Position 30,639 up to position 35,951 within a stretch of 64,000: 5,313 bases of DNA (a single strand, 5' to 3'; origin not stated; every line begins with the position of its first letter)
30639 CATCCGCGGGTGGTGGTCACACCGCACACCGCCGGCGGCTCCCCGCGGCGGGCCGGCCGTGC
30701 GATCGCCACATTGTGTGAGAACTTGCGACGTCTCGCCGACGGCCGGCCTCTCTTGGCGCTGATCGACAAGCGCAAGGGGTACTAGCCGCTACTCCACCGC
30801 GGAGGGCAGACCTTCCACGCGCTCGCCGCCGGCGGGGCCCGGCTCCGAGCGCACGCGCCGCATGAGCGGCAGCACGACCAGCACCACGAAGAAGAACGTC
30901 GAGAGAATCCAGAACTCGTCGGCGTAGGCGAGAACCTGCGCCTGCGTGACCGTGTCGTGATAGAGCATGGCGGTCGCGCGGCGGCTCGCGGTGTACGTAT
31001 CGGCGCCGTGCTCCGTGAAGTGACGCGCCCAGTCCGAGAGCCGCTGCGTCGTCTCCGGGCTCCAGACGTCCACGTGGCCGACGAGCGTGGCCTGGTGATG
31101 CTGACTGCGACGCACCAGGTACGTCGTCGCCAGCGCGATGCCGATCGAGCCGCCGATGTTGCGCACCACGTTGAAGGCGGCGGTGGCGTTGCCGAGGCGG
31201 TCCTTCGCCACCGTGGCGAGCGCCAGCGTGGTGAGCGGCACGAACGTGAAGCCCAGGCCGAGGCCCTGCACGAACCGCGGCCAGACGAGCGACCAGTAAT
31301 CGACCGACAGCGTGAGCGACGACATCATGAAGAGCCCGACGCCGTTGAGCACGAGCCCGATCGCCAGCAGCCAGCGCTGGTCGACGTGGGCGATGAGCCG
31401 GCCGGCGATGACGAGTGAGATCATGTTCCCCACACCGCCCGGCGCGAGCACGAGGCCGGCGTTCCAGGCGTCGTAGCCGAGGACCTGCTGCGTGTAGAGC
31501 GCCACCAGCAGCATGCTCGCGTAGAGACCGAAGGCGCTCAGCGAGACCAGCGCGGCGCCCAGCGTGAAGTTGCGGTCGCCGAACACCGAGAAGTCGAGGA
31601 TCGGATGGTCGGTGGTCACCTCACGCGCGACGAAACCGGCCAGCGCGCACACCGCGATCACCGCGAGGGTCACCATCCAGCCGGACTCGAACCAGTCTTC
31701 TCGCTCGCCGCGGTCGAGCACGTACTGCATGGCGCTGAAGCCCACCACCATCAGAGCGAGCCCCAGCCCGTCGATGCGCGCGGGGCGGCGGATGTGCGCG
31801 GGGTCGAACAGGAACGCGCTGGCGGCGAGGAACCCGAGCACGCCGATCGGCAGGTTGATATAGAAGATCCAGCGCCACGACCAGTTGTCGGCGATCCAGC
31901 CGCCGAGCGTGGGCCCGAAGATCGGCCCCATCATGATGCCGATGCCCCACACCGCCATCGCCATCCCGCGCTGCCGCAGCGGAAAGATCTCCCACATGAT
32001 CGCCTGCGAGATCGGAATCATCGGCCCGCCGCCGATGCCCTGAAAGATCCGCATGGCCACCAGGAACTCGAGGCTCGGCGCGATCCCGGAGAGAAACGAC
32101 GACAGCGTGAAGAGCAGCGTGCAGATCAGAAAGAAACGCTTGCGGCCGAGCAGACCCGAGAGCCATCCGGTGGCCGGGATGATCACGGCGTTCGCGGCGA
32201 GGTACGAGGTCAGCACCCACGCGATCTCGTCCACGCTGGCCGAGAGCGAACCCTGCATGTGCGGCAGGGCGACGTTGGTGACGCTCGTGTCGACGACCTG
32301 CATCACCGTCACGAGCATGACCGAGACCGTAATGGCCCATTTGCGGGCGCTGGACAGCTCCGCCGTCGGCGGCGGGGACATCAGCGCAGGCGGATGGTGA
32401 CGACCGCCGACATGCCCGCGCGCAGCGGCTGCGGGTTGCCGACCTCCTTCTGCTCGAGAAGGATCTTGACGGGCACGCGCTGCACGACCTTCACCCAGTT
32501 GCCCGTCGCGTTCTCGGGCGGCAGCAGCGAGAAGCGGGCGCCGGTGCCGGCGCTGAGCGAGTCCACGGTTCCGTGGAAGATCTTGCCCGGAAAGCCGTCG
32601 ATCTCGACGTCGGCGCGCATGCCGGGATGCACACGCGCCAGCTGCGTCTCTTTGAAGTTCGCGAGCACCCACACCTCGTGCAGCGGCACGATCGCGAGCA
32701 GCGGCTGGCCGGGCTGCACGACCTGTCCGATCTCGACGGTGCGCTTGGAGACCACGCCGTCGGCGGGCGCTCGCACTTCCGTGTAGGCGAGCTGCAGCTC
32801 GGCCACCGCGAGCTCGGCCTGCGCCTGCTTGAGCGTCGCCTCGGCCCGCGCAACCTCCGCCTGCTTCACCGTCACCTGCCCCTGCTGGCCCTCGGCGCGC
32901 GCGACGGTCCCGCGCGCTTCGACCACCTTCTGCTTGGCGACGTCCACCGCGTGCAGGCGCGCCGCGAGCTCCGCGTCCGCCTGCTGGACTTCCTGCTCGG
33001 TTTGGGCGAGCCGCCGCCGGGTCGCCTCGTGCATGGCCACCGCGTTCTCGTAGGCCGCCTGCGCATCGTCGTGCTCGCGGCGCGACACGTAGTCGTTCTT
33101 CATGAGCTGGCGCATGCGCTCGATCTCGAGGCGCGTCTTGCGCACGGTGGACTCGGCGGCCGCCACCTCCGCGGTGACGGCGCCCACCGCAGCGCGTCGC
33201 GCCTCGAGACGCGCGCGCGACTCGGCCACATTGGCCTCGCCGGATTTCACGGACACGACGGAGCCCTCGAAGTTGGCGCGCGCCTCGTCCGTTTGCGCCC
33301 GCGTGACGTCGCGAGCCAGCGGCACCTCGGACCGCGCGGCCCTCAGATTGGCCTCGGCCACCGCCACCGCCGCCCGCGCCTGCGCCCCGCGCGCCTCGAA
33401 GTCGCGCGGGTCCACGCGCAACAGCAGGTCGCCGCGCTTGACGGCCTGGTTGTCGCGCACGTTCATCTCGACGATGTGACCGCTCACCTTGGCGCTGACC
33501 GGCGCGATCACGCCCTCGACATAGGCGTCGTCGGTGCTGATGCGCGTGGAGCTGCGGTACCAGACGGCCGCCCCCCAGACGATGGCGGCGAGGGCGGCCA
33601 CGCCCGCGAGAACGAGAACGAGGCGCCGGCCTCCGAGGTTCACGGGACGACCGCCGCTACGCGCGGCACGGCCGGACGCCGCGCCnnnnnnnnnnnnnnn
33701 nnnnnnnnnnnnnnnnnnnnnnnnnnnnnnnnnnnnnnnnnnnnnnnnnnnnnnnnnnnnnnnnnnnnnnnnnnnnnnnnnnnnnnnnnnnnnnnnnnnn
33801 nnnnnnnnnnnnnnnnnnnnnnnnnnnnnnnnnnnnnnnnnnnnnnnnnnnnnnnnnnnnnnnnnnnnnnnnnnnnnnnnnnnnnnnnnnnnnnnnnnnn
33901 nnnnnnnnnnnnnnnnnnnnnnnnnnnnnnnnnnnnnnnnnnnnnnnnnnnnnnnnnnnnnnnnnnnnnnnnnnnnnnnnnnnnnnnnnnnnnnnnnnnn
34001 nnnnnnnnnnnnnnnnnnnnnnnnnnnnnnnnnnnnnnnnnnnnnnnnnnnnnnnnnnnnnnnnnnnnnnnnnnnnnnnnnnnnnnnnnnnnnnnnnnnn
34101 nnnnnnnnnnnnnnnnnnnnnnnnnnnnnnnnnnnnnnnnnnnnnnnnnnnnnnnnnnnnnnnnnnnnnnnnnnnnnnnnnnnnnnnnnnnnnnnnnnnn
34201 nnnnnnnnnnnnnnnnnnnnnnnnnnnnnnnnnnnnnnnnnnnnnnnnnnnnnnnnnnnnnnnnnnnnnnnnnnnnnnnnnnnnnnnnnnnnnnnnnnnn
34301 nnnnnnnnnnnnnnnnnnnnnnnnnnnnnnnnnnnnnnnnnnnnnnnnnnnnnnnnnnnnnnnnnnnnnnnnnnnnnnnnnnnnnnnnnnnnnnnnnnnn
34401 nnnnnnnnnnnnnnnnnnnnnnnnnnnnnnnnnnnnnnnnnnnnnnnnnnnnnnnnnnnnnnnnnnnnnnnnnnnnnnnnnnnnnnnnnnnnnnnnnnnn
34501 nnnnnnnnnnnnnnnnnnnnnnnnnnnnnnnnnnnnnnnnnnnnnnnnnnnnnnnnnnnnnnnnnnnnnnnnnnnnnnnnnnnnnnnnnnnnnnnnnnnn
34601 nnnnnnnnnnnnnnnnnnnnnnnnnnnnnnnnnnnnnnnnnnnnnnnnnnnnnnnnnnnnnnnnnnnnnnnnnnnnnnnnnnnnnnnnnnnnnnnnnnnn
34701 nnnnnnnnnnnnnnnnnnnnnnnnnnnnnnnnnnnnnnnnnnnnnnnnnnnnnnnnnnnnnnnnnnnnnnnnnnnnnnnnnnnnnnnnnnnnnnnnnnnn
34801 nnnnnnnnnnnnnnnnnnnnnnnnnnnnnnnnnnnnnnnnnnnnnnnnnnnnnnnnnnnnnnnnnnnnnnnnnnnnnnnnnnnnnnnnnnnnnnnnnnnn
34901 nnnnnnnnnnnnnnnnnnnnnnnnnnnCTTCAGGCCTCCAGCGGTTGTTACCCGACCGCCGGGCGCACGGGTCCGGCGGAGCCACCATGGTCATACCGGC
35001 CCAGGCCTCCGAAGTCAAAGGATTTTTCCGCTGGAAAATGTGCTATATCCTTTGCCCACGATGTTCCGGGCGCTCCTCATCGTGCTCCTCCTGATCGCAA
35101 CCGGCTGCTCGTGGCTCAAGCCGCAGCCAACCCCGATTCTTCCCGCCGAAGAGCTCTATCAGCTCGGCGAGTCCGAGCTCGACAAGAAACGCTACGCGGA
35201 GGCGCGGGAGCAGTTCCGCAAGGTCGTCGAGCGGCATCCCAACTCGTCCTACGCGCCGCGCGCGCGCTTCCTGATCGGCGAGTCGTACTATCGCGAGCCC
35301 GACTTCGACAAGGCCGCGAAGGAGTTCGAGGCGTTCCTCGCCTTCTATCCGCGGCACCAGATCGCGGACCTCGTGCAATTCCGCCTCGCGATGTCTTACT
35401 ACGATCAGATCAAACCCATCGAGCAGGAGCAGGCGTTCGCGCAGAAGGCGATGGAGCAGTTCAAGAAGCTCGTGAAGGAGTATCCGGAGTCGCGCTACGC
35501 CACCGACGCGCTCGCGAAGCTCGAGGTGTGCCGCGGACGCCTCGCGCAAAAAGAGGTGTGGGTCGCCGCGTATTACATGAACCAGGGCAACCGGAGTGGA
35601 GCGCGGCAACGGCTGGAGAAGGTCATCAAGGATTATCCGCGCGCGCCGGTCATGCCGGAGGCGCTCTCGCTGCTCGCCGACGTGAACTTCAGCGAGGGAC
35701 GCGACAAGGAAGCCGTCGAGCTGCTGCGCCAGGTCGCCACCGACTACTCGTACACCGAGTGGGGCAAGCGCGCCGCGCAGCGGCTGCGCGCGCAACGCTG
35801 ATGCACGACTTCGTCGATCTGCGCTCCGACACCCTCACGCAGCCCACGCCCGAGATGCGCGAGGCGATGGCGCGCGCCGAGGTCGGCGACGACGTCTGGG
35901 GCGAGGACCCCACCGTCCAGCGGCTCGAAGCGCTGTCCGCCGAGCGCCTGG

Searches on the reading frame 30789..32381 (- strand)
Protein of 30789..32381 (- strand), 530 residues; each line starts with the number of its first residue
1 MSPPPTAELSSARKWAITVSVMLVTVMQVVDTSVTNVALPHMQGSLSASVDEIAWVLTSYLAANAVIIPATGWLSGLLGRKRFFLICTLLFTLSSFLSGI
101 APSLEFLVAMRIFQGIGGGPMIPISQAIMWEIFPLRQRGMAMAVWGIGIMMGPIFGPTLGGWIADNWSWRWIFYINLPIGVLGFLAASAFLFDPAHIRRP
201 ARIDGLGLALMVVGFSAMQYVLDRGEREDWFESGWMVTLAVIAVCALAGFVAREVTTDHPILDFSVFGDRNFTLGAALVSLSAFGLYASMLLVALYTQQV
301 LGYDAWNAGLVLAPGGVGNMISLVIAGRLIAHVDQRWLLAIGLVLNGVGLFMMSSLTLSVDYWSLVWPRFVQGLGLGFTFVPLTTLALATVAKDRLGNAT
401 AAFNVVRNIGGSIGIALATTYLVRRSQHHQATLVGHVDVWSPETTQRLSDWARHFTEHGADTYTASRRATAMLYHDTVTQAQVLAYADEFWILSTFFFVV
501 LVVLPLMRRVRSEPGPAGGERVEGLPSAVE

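Call 74: search_protein_families(library=pfam, proteins=[window:30789-32381:-], max_evalue=0.00001)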
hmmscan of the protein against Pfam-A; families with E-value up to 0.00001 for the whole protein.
window:30789-32381:- (530 aa): 2 families
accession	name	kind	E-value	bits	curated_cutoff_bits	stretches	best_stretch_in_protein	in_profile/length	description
PF07690.21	MFS_1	-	3.6e-61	207.4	33.4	1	22-414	2-346/347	Major Facilitator Superfamily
PF00083.30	Sugar_tr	-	9.3e-13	48.3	22.3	1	27-186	22-187/452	Sugar (and other) transporter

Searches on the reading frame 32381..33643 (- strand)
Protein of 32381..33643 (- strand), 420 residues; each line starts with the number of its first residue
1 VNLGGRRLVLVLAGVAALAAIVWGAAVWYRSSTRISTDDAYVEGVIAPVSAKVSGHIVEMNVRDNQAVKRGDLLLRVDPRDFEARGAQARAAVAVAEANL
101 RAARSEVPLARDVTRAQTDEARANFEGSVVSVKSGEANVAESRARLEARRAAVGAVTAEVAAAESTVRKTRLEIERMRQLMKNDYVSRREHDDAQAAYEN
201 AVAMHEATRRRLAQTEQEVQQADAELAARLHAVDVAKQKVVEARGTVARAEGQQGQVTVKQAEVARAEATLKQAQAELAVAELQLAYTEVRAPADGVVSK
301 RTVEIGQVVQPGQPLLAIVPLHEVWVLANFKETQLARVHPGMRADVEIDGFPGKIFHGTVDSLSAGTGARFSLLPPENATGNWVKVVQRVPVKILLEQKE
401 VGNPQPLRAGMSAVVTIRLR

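Call 74: search_protein_families(library=pfam, proteins=[window:32381-33643:-], max_evalue=0.00001)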
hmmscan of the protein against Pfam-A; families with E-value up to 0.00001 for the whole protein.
window:32381-33643:- (420 aa): 5 families
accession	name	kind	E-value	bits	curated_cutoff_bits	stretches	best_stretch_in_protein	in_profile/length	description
PF13437.12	HlyD_3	-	3.8e-22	79.5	22.2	1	290-410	2-106/106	HlyD family secretion protein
PF16576.10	HlyD_D23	-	5.4e-21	75.3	30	1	288-363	109-184/214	Barrel-sandwich domain of CusB or HlyD membrane-fusion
PF00529.27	CusB_dom_1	-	6.2e-14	52.4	26.5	1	166-418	12-88/89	Cation efflux system protein CusB domain 1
PF13533.13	Biotin_lipoyl_2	-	1.8e-13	50.4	29.8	1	48-78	2-32/32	Biotin-lipoyl like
PF00364.28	Biotin_lipoyl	-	2.1e-06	27.9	22.1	0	287-318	42-73/73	Biotin-requiring enzyme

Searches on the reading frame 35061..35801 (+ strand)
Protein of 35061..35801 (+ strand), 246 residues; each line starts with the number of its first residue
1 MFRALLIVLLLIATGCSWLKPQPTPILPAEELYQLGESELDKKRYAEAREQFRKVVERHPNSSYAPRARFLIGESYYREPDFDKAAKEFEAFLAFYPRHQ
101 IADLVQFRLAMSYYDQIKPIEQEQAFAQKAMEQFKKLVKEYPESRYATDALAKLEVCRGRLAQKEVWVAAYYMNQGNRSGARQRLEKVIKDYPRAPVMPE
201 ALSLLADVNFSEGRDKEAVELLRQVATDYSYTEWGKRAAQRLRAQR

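Call 74: search_protein_families(library=pfam, proteins=[window:35061-35801:+], max_evalue=0.00001)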
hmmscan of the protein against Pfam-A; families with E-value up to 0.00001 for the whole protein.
window:35061-35801:+ (246 aa): 13 families
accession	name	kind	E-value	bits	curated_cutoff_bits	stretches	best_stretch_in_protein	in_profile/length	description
PF13525.12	YfiO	-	1.9e-41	142.6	25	1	28-216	4-195/203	Outer membrane lipoprotein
PF13174.12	TPR_6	-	2.7e-23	81.4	26.3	0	32-62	3-33/33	Tetratricopeptide repeat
PF07719.23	TPR_2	-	1.2e-17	62.9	27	0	29-61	1-33/34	Tetratricopeptide repeat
PF13432.12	TPR_16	-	2.8e-17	63.2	32.7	2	33-97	1-62/65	Tetratricopeptide repeat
PF13428.12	TPR_14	-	4.9e-16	58.1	23.5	0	30-63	2-35/44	Tetratricopeptide repeat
PF09976.15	TPR_21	-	1.1e-14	55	25.5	1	5-140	15-150/193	Tetratricopeptide repeat-like domain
PF13512.12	TPR_18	-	2.9e-13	50.6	21.9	1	24-153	5-144/145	Tetratricopeptide repeat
PF14559.12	TPR_19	-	4.1e-12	46.7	25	0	175-226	4-52/68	Tetratricopeptide repeat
PF13424.12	TPR_12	-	5.5e-11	42.9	30.1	0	32-96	5-75/77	Tetratricopeptide repeat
PF13181.12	TPR_8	-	4.3e-09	36.3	25.7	0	32-61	4-33/34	Tetratricopeptide repeat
PF13374.12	TPR_10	-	9e-08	32.3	27.5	0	169-191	9-31/42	Tetratricopeptide repeat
PF00515.34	TPR_1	-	3.8e-06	26.9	27.8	0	29-61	1-33/34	Tetratricopeptide repeat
PF20225.4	DUF6584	-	8.2e-06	26.4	27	0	174-217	15-55/171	Family of unknown function (DUF6584)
